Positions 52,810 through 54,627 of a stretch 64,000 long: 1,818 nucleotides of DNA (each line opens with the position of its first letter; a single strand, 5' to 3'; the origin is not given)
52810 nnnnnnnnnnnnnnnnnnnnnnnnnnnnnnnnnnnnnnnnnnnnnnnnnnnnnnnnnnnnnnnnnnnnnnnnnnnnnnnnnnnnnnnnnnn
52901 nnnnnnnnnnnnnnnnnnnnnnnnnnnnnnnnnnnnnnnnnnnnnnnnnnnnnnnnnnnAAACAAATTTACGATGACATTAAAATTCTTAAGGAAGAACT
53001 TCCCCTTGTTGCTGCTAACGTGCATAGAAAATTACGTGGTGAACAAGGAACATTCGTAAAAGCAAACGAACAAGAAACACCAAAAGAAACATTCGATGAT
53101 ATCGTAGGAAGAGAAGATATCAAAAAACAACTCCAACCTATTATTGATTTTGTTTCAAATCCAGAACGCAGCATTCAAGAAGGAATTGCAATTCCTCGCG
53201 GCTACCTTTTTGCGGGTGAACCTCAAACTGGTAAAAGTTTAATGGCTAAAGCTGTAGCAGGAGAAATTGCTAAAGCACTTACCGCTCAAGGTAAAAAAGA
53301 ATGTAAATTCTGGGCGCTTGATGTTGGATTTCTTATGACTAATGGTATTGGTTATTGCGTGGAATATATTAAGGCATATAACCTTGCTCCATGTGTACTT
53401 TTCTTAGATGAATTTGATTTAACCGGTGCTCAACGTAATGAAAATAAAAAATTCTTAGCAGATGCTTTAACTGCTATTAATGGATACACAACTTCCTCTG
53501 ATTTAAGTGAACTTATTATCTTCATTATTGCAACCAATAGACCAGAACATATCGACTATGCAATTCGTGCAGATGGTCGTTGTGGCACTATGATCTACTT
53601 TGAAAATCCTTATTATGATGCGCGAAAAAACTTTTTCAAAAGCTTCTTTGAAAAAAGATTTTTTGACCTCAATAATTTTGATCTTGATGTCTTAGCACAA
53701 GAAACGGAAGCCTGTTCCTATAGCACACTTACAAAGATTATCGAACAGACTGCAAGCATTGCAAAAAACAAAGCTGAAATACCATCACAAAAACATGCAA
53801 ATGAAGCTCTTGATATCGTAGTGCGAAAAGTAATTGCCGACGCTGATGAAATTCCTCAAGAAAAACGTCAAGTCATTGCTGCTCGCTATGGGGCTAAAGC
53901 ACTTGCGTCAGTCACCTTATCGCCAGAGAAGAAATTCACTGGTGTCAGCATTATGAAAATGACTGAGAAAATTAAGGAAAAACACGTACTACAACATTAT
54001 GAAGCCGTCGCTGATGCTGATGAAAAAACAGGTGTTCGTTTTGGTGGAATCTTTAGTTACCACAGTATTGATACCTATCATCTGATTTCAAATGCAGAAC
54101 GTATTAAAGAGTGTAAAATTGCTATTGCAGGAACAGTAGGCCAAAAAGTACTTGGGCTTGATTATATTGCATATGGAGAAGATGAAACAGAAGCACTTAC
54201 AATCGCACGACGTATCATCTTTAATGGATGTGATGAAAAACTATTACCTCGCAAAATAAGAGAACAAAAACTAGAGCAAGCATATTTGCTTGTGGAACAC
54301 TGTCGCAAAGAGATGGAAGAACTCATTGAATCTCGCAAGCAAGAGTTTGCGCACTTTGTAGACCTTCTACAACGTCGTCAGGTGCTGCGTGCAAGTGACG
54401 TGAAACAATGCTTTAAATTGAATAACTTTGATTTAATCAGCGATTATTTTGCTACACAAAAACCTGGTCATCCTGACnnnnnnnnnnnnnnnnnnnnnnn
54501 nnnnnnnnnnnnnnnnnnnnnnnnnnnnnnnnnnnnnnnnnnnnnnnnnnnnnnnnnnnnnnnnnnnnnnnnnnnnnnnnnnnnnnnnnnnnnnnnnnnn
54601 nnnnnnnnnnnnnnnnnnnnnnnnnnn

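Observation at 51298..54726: FtsH-derived AAA+ protein with intact ATPase motifs, a dead protease site, an altered pore loop and a ~590-aa N-terminal extension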

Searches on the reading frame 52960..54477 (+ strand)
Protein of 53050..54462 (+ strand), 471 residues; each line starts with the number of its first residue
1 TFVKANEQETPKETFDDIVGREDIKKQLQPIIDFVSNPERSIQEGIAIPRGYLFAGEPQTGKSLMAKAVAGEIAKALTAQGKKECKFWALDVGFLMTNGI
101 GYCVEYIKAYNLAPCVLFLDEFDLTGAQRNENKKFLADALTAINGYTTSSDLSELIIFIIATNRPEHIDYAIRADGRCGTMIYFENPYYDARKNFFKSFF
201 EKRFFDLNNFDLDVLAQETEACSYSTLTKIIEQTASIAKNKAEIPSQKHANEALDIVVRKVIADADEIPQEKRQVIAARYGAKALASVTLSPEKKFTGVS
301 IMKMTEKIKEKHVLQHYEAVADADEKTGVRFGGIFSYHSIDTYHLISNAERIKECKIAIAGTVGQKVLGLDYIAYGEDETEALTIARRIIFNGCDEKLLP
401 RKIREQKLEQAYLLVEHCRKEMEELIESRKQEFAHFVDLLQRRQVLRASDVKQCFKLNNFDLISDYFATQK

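Call 15: find_homologous_proteins(query=window:53050-54462:+, max_evalue=0.001)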
Query window:53050-54462:+ (471 aa): 4077 proteins with E <= 0.001 among 8000 candidates; the best 120 are listed.
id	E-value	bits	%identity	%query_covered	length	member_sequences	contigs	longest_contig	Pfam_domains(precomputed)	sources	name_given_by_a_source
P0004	7.3e-139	482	47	97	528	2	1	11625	PF00004.36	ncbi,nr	ncbi:AAA family ATPase [Candidatus Babeliales bacterium]|nr:AAA family ATPase [Candidatus Babeliales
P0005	1.4e-77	280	34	95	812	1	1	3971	PF00004.36,PF01434.25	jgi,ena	-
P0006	1.1e-42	165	33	82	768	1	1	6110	PF00004.36,PF01434.25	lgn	-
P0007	2.8e-37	147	30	52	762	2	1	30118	PF13173.13,PF06745.20,PF02359.25,PF13671.13,PF00004.36,PF13401.13,PF13238.13,PF05673.20,PF07728.21,PF00931.29,PF13191.13,PF00308.25,PF07724.21,PF24883.3,PF05729.19,PF13521.13,PF09848.16,PF06068.20,PF05496.19,PF17862.8,PF01695.24,PF00158.33,PF02933.24,PF23902.1,PF07726.18,PF12775.14,PF02367.24,PF1320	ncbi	-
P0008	3.4e-37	147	30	54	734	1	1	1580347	PF13173.13,PF06745.20,PF02359.25,PF13671.13,PF00004.36,PF13401.13,PF13238.13,PF07728.21,PF13191.13,PF07724.21,PF24883.3,PF13521.13,PF13481.13,PF09336.17,PF06068.20,PF05496.19,PF17862.8,PF01695.24,PF02933.24,PF23902.1,PF00005.34,PF07726.18,PF02367.24,PF00910.29,PF01078.28,PF20720.4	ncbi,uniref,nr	ncbi:CDC48 family AAA ATPase [Staphylothermus hellenicus]|uniref:AAA family ATPase, CDC48 subfamily 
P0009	6.8e-37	146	26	91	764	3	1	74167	PF00005.34,PF00004.36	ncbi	-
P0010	7.1e-37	146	33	40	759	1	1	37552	PF13173.13,PF06745.20,PF02359.25,PF13671.13,PF00004.36,PF13401.13,PF13238.13,PF07728.21,PF13191.13,PF07724.21,PF24883.3,PF13521.13,PF06068.20,PF05496.19,PF17862.8,PF00158.33,PF02933.24,PF23902.1,PF07726.18,PF12775.14,PF13207.13,PF00910.29,PF01078.28,PF20720.4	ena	-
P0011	1.0e-36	145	29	52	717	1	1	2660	PF13173.13,PF02359.25,PF13671.13,PF00004.36,PF13401.13,PF13238.13,PF05673.20,PF07728.21,PF00931.29,PF13191.13,PF06414.19,PF00308.25,PF07724.21,PF24883.3,PF05729.19,PF13521.13,PF25199.2,PF13481.13,PF01057.24,PF06068.20,PF19263.6,PF05496.19,PF17862.8,PF01695.24,PF13479.13,PF00158.33,PF02933.24,PF23902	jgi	-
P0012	1.2e-36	145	30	53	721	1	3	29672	PF13173.13,PF06745.20,PF02359.25,PF13671.13,PF00004.36,PF13401.13,PF13238.13,PF07728.21,PF13191.13,PF07724.21,PF24883.3,PF13521.13,PF13481.13,PF09336.17,PF01057.24,PF06068.20,PF05496.19,PF17862.8,PF01637.25,PF01695.24,PF13479.13,PF02933.24,PF23902.1,PF12775.14,PF00910.29,PF01078.28,PF20720.4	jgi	jgi:transitional endoplasmic reticulum ATPase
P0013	1.6e-36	144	29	57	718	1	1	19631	PF13173.13,PF13086.13,PF02359.25,PF13671.13,PF00004.36,PF13401.13,PF13238.13,PF05673.20,PF07728.21,PF13191.13,PF06414.19,PF07724.21,PF24883.3,PF05729.19,PF13521.13,PF25199.2,PF13481.13,PF01057.24,PF06068.20,PF19263.6,PF05496.19,PF17862.8,PF01695.24,PF13479.13,PF00158.33,PF02933.24,PF23902.1,PF00005.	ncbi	ncbi:MAG: CDC48 family AAA ATPase [Candidatus Methanomethylophilaceae archaeon]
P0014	2.5e-36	144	33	40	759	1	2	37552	PF13173.13,PF06745.20,PF02359.25,PF13671.13,PF00004.36,PF13401.13,PF13238.13,PF07728.21,PF13191.13,PF07724.21,PF24883.3,PF13521.13,PF06068.20,PF05496.19,PF17862.8,PF00158.33,PF02933.24,PF23902.1,PF07726.18,PF12775.14,PF13207.13,PF00910.29,PF01078.28,PF20720.4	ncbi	-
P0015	3.1e-36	143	32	49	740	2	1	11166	PF13173.13,PF06745.20,PF02359.25,PF13671.13,PF00004.36,PF13401.13,PF13238.13,PF05673.20,PF07728.21,PF13191.13,PF07724.21,PF24883.3,PF13521.13,PF25199.2,PF09336.17,PF01057.24,PF06068.20,PF05496.19,PF17862.8,PF01637.25,PF01695.24,PF13479.13,PF00158.33,PF02933.24,PF00005.34,PF12775.14,PF00910.29,PF0107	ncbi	-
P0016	4.1e-36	143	29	51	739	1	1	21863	PF13173.13,PF06745.20,PF02359.25,PF13671.13,PF00004.36,PF13401.13,PF13238.13,PF05673.20,PF07728.21,PF13191.13,PF07724.21,PF24883.3,PF13521.13,PF13481.13,PF09336.17,PF01057.24,PF06068.20,PF05496.19,PF17862.8,PF01637.25,PF01695.24,PF13479.13,PF02933.24,PF07726.18,PF12775.14,PF02367.24,PF13207.13,PF009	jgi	jgi:transitional endoplasmic reticulum ATPase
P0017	5.0e-36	143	29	50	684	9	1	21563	PF13173.13,PF02224.25,PF13671.13,PF00004.36,PF13401.13,PF13238.13,PF07728.21,PF13191.13,PF07724.21,PF24883.3,PF05729.19,PF13521.13,PF01202.29,PF25199.2,PF06068.20,PF01443.25,PF19263.6,PF05496.19,PF17862.8,PF01695.24,PF02367.24,PF13207.13,PF00910.29,PF01078.28,PF20720.4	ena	-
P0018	8.0e-36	142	28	51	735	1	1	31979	PF13173.13,PF02359.25,PF13671.13,PF00004.36,PF13401.13,PF13238.13,PF07728.21,PF13191.13,PF07724.21,PF24883.3,PF13521.13,PF13481.13,PF09336.17,PF06068.20,PF05496.19,PF17862.8,PF01637.25,PF01695.24,PF13479.13,PF02933.24,PF23902.1,PF07726.18,PF02367.24,PF13207.13,PF00910.29,PF01078.28,PF20720.4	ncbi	ncbi:MAG: CDC48 family AAA ATPase [Thermoprotei archaeon]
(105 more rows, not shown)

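Call 21: search_protein_families(library=pfam, proteins=[P0004, P0005, P0006, P0009], max_evalue=10)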
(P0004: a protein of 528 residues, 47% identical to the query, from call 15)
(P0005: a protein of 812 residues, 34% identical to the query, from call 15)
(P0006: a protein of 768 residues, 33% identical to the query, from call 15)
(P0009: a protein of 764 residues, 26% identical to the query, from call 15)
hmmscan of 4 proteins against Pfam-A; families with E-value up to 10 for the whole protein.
P0004 (528 aa): 11 families
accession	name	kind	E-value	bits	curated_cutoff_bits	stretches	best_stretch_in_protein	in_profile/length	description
PF00004.35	AAA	-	4.5e-18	66.4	21.2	1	100-232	1-130/131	ATPase family associated with various cellular activities (AAA)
PF13401.12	AAA_22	-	0.00015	22.5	27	1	100-138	8-33/130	AAA domain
PF13191.12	AAA_16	-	0.00088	20.3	32.6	1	97-124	24-51/167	AAA ATPase domain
PF05673.19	DUF815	-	0.00095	18.8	23.8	1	98-211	54-151/249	Protein of unknown function (DUF815)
PF08433.16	KTI12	-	0.027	14.4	22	1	100-136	4-34/271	Chromatin associated protein KTI12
PF00910.28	RNA_helicase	-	0.031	15.2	21.5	1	100-147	1-47/105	RNA helicase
PF13245.12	AAA_19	-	0.06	14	25.1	0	100-125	14-39/134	AAA domain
PF03266.21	NTPase_1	-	0.11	12.8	23.9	1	100-124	2-26/168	NTPase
PF07726.17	AAA_3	-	0.12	12.7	27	1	100-142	2-42/131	ATPase family associated with various cellular activities (AAA)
PF01434.24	Peptidase_M41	-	0.3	11.4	29.9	1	442-500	131-189/191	Peptidase family M41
PF23020.1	PEX14-like_2nd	-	0.31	11.8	23.2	1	282-321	15-54/120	Peroxisomal membrane protein PEX14-like, central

P0005 (812 aa): 14 families
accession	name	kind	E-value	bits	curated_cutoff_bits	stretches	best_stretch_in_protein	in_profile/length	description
PF00004.35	AAA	-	1.8e-26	93.5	21.2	1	398-538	2-131/131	ATPase family associated with various cellular activities (AAA)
PF01434.24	Peptidase_M41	-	1.9e-05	25.1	29.9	1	730-804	117-191/191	Peptidase family M41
PF13569.11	DUF4132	-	0.00076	19.9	27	1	746-803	4-57/179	Domain of unknown function (DUF4132)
PF13191.12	AAA_16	-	0.0081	17.1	32.6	1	385-451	15-78/167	AAA ATPase domain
PF07728.20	AAA_5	-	0.0085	16.5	22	1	398-527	3-138/139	AAA domain (dynein-related subfamily)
PF09687.15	PRESAN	-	0.0088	16.9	23.7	1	746-807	55-109/125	Plasmodium RESA N-terminal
PF07724.20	AAA_2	-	0.021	15.3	27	1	397-475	6-84/166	AAA domain (Cdc48 subfamily)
PF00910.28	RNA_helicase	-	0.046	14.6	21.5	1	398-423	2-27/105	RNA helicase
PF17862.7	AAA_lid_3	-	0.095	12.7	27.2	1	562-586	2-26/45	AAA+ lid domain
PF13401.12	AAA_22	-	0.13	13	27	1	399-498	10-110/130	AAA domain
PF01926.29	MMR_HSR1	-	0.25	11.9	21.9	1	399-421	4-26/113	50S ribosome-binding GTPase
PF05192.23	MutS_III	-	0.26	12.1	34.1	0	76-188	57-171/194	MutS domain III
PF20720.3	nSTAND3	-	0.33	11.1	27.2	1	399-509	22-107/155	Novel STAND NTPase 3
PF13238.12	AAA_18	-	0.49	11.3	29.4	1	399-433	3-42/128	AAA domain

P0006 (768 aa): 10 families
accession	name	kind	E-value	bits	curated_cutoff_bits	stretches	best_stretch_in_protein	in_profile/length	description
PF00004.35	AAA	-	3.6e-24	86.1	21.2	1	366-494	1-131/131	ATPase family associated with various cellular activities (AAA)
PF01434.24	Peptidase_M41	-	2e-06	28.2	29.9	1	574-765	2-190/191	Peptidase family M41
PF13191.12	AAA_16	-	0.0022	19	32.6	1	355-390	16-51/167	AAA ATPase domain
PF00910.28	RNA_helicase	-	0.0026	18.6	21.5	1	366-400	1-35/105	RNA helicase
PF13479.12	AAA_24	-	0.0026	18.1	27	1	366-420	5-49/195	AAA domain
PF13173.12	AAA_14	-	0.0043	17.5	27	1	364-436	3-74/129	AAA domain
PF13401.12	AAA_22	-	0.0085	16.9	27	1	364-405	6-44/130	AAA domain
PF17862.7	AAA_lid_3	-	0.012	15.7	27.2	1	520-560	4-45/45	AAA+ lid domain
PF01078.27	Mg_chelatase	-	0.032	14.1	20.3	1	365-389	24-48/207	Magnesium chelatase, subunit ChlI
PF25294.1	RENR_N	-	0.17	12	39.4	1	24-87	123-186/256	Renin receptor N-terminal domain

P0009 (764 aa): 31 families (the best 25 are shown)
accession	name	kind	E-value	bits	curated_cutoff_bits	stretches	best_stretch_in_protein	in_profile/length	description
PF00004.35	AAA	-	1.4e-21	77.8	21.2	1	364-491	1-129/131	ATPase family associated with various cellular activities (AAA)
PF00005.33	ABC_tran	-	2.4e-06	28.6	25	1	359-394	9-44/137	ABC transporter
PF13191.12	AAA_16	-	3.3e-05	24.9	32.6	1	362-402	25-63/167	AAA ATPase domain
PF13401.12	AAA_22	-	3.9e-05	24.4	27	1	362-398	6-40/130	AAA domain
PF05673.19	DUF815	-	0.00012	21.8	23.8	1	360-480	52-160/249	Protein of unknown function (DUF815)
PF05496.18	RuvB_N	-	0.00028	21.1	27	1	363-440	35-104/159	Holliday junction DNA helicase RuvB P-loop domain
PF06414.18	Zeta_toxin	-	0.00044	20.2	22.3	1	361-395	16-49/199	Zeta toxin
PF07728.20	AAA_5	-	0.0011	19.4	22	1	364-395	2-33/139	AAA domain (dynein-related subfamily)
PF13173.12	AAA_14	-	0.0013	19.1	27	1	361-432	2-74/129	AAA domain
PF20720.3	nSTAND3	-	0.0015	18.7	27.2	1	358-388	14-44/155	Novel STAND NTPase 3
PF24883.2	NPHP3_N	-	0.0034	18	24.8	1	363-400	24-59/164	Nephrocystin 3, N-terminal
PF00158.32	Sigma54_activat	-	0.0076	16.4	20.2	1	360-392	21-53/168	Sigma-54 interaction domain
PF05729.18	NACHT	-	0.0082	16.4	26.7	1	364-399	3-38/167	NACHT domain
PF12775.13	AAA_7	-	0.0085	16.1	25.8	1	358-411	30-81/181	P-loop containing dynein motor region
PF06068.19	TIP49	-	0.011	15.4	23.8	1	362-394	51-83/347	TIP49 P-loop domain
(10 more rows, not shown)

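Call 35: find_homologous_proteins(query=A4, max_evalue=1e-30)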
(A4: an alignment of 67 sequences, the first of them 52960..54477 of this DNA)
Query A4 (67 sequences) (506 aa, profile of the alignment): 2771 proteins with E <= 1e-30 among 8000 candidates; the best 120 are listed.
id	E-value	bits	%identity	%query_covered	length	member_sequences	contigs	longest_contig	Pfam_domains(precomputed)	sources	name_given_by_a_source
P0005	3.8e-265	900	34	88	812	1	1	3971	PF00004.36,PF01434.25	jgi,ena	-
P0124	5.2e-248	844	63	98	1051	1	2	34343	PF00004.36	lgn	-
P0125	3.0e-245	835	59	100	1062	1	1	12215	PF00004.36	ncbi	-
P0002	1.7e-239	816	63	98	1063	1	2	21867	PF00004.36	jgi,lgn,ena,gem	-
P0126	1.2e-233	796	48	99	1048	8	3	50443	PF00004.36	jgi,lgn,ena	-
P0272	2.1e-233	796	48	99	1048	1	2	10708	PF00004.36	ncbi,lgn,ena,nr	ncbi:MAG: AAA family ATPase [Proteobacteria bacterium]|nr:AAA family ATPase [Pseudomonadota bacteriu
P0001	2.8e-232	792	100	100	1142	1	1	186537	PF00004.36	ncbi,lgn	-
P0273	9.3e-232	790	48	99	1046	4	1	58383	PF00004.36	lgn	-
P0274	1.2e-231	790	48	99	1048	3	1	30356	PF00004.36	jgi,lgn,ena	-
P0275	9.9e-231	787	49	98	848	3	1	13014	PF00004.36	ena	-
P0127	1.9e-222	759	48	100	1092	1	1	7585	PF00004.36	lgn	-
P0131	5.0e-222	758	44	97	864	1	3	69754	PF00004.36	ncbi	-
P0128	1.2e-217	743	50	96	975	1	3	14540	PF00004.36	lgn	-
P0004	5.4e-186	639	46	99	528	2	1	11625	PF00004.36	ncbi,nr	ncbi:AAA family ATPase [Candidatus Babeliales bacterium]|nr:AAA family ATPase [Candidatus Babeliales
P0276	5.2e-163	563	28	55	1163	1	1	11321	PF13173.13,PF06745.20,PF13671.13,PF00004.36,PF13401.13,PF13238.13,PF05673.20,PF07728.21,PF00931.29,PF13191.13,PF06414.19,PF07724.21,PF24883.3,PF05729.19,PF13521.13,PF01434.25,PF24389.2,PF06068.20,PF19263.6,PF13245.13,PF05496.19,PF17862.8,PF01637.25,PF03215.22,PF01695.24,PF13479.13,PF00158.33,PF23902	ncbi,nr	ncbi:MAG: ATP-dependent zinc metalloprotease FtsH [Thermoleophilaceae bacterium]|nr:ATP-dependent zi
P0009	2.7e-159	550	26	85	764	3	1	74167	PF00005.34,PF00004.36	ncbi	-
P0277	2.4e-156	541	29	62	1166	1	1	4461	PF13173.13,PF06745.20,PF13671.13,PF00004.36,PF13401.13,PF13238.13,PF05673.20,PF07728.21,PF00931.29,PF13191.13,PF06414.19,PF07724.21,PF24883.3,PF05729.19,PF13521.13,PF01434.25,PF13481.13,PF24389.2,PF06068.20,PF13245.13,PF05496.19,PF17862.8,PF14532.13,PF01637.25,PF03215.22,PF01695.24,PF13479.13,PF0015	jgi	-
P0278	4.7e-149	517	28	62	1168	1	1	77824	PF13173.13,PF20030.6,PF20436.5,PF13671.13,PF00004.36,PF13401.13,PF13238.13,PF07728.21,PF13191.13,PF07724.21,PF24883.3,PF06480.21,PF05729.19,PF13521.13,PF01434.25,PF13481.13,PF06068.20,PF19263.6,PF05496.19,PF17862.8,PF01695.24,PF13479.13,PF23902.1,PF00005.34,PF02367.24,PF13207.13,PF00910.29,PF01078.2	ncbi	ncbi:MAG: ATP-dependent metallopeptidase FtsH/Yme1/Tma family protein [Solirubrobacteraceae bacteriu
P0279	1.7e-117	412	31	45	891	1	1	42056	PF06068.20,PF00004.36,PF13401.13,PF05496.19,PF17862.8,PF07728.21,PF13191.13,PF07724.21,PF23902.1,PF06480.21,PF01434.25,PF20720.4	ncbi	-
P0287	1.7e-90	323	24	90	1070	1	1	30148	PF06068.20,PF00004.36,PF13401.13,PF05496.19,PF17862.8,PF14532.13,PF07728.21,PF13191.13,PF01695.24,PF00158.33,PF01434.25,PF20720.4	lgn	-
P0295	3.1e-89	319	34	39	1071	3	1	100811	PF00158.33,PF06068.20,PF00004.36,PF13401.13,PF05496.19,PF17862.8,PF01434.25,PF07728.21,PF20720.4,PF13191.13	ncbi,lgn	-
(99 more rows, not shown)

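Call 39: predict_structure(alignment_id=A4)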
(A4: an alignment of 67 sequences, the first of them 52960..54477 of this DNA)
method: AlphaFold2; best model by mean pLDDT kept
length: 506 residues; sequences in the alignment: 67
mean_pLDDT: 90.1   pTM: 0.84
mean pLDDT of the five models: 90.1, 89.3, 89.1, 89.1, 88.5
residues with pLDDT >= 90: 384; 70-90: 81; 50-70: 22; < 50: 19
segments of 3 or more residues with pLDDT < 50: 31-33, 491-506
pLDDT, mean of each block of 10 residues (from residue 1): 81 81 76 65 95 96 95 90 96 97 97 96 94 93 95 95 96 77 94 96 93 96 97 97 96 96 98 98 97 88 95 96 95 90 74 73 92 89 98 95 85 97 96 98 98 97 96 93 76 44 42
secondary structure, 60 per line:
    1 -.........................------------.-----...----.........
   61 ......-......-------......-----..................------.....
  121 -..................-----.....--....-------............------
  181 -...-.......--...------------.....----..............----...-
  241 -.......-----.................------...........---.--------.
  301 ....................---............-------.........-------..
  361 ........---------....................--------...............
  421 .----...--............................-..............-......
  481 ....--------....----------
elements in order: H2-26 H52-66 H68-73 E81-86 H92-109 E116-120 H122-139 E145-149 H152-155 H163-174 E186-192 E210-214 H219-232 H242-248 H254-270 H277-287 H300-320 E324-335 H343-351 E359-368 H378-397 H406-421 H431-458 H460-473 E475-477 H478-484 H493-496

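Call 42: fold_search(model_id=the predicted structure, library=pdb)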
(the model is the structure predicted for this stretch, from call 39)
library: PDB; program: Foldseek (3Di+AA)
matches with E <= 10: 1696; with E <= 0.001: 1355
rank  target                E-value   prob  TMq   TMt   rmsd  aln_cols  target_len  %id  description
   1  4ww0_C                5.0e-25  1.00  0.42  0.51  11.1       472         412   21  Truncated FtsH from A. aeolicus (released 2015-05-06)
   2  2ce7_D                1.1e-24  1.00  0.41  0.50  10.4       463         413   21  EDTA treated (released 2006-02-09)
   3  4z8x_A                1.3e-24  1.00  0.42  0.50  10.6       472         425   22  Truncated FtsH from A. aeolicus (released 2015-05-06)
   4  4z8x_C                2.3e-24  1.00  0.42  0.50  10.4       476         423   22  Truncated FtsH from A. aeolicus (released 2015-05-06)
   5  3kds_F                2.8e-24  1.00  0.69  0.80   4.2       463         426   20  apo-FtsH crystal structure (released 2009-12-01)
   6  2ce7_A                2.8e-24  1.00  0.42  0.51  10.2       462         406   20  EDTA treated (released 2006-02-09)
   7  4ww0_A                2.9e-24  1.00  0.42  0.51  10.3       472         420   21  Truncated FtsH from A. aeolicus (released 2015-05-06)
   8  3kds_E                3.3e-24  1.00  0.67  0.78   4.6       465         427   22  apo-FtsH crystal structure (released 2009-12-01)
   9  2ce7_B                3.3e-24  1.00  0.42  0.51   9.8       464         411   21  EDTA treated (released 2006-02-09)
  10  9a2p_MODEL_1_A        4.4e-24  1.00  0.71  0.57  13.0       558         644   20  Model of E. coli FtsH by in-cell photo-crosslinking MS and deep learning (released 2023-02-24)
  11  4ww0_B                4.4e-24  1.00  0.42  0.50  14.9       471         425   21  Truncated FtsH from A. aeolicus (released 2015-05-06)
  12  2ce7_C                5.2e-24  1.00  0.41  0.49  14.0       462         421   20  EDTA treated (released 2006-02-09)
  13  8xku_E                6.4e-24  1.00  0.71  0.72   8.0       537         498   17  Cryo-EM structure of the Ycf2-FtsHi motor complex from Arabidopsis in ATP-bound state (released 2024-09-11)
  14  2ce7_F                1.6e-23  1.00  0.41  0.50  13.5       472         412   20  EDTA treated (released 2006-02-09)
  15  8xku_A                1.8e-23  1.00  0.62  0.45  17.8       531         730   19  Cryo-EM structure of the Ycf2-FtsHi motor complex from Arabidopsis in ATP-bound state (released 2024-09-11)
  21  8xku_F                6.4e-23  1.00  0.69  0.73   5.0       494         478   19  Cryo-EM structure of the Ycf2-FtsHi motor complex from Arabidopsis in ATP-bound state (released 2024-09-11)
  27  8xqw_F                8.7e-22  1.00  0.64  0.48  27.2       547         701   18  Cryo-EM structure of the Ycf2-FtsHi motor complex from Chlamydomonas reinhardtii in AMPPNP bound state (released 2024-09-11)
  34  8xks_F                1.4e-20  1.00  0.64  0.49  11.4       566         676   18  The cryo-EM structure of Orf2971-FtsHi motor complex (released 2024-12-04)
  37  8xqw_B                2.3e-20  1.00  0.46  0.34  15.0       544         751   18  Cryo-EM structure of the Ycf2-FtsHi motor complex from Chlamydomonas reinhardtii in AMPPNP bound state (released 2024-09-11)
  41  8xqw_E                4.1e-20  1.00  0.64  0.40  13.1       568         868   18  Cryo-EM structure of the Ycf2-FtsHi motor complex from Chlamydomonas reinhardtii in AMPPNP bound state (released 2024-09-11)
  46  8xqw_C                1.1e-19  1.00  0.66  0.50   6.2       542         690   18  Cryo-EM structure of the Ycf2-FtsHi motor complex from Chlamydomonas reinhardtii in AMPPNP bound state (released 2024-09-11)
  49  8xku_C                9.5e-19  1.00  0.60  0.36  13.7       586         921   13  Cryo-EM structure of the Ycf2-FtsHi motor complex from Arabidopsis in ATP-bound state (released 2024-09-11)
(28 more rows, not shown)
